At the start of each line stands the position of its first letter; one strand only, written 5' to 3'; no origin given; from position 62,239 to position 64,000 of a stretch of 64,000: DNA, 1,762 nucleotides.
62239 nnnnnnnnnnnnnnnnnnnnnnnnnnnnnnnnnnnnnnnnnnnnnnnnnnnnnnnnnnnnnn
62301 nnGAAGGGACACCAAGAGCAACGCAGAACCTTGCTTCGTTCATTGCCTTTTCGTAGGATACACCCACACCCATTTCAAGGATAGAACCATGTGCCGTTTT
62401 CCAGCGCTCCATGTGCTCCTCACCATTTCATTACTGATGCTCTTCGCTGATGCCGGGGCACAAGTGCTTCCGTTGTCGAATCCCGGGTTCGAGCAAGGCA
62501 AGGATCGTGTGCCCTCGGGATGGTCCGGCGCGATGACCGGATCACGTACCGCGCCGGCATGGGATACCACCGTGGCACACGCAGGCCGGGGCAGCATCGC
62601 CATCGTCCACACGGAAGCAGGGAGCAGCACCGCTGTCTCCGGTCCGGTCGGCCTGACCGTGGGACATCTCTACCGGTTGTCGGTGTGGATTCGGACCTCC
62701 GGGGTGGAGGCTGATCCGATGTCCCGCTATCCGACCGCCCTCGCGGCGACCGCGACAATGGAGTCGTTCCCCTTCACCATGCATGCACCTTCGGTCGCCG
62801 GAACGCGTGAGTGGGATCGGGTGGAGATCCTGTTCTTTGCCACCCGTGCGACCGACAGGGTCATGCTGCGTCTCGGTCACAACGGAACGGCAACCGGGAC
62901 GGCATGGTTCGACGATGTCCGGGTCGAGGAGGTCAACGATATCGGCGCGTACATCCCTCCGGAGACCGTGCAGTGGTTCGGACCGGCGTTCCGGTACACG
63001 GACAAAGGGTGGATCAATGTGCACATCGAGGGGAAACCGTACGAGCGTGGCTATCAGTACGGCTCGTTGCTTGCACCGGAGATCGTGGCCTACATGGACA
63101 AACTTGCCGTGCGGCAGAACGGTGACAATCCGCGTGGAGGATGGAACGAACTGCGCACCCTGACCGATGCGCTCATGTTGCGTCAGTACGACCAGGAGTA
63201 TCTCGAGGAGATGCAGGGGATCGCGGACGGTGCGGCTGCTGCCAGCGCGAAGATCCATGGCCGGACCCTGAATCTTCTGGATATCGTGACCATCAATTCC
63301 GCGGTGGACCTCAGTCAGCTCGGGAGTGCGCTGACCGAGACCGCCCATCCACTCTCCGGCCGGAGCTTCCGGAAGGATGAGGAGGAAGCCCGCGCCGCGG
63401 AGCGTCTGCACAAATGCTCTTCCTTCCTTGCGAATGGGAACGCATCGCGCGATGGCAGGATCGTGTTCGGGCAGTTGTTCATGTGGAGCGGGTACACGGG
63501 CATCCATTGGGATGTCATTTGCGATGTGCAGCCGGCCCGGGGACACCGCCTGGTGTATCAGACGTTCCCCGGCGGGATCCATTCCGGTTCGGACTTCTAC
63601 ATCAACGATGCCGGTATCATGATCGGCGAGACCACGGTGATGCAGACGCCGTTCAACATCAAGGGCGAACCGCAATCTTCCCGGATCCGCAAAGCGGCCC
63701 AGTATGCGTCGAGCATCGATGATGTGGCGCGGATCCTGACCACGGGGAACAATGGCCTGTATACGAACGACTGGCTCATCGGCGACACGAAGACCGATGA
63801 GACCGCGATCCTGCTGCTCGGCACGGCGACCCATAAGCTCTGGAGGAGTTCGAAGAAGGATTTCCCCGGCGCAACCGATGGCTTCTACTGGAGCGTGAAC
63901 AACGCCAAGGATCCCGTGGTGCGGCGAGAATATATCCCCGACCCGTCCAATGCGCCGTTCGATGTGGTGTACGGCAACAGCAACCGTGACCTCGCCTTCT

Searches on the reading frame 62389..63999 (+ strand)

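Call 42: search_protein_families(library=pfam, proteins=[window:62389-63999:+], max_evalue=0.001)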
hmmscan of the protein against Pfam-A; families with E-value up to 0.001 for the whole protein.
window:62389-63999:+ (537 aa): 1 family
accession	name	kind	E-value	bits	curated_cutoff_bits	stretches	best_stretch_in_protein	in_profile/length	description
PF04916.18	Phospholip_B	-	9.9e-11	41.4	27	1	271-468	99-300/487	Phospholipase B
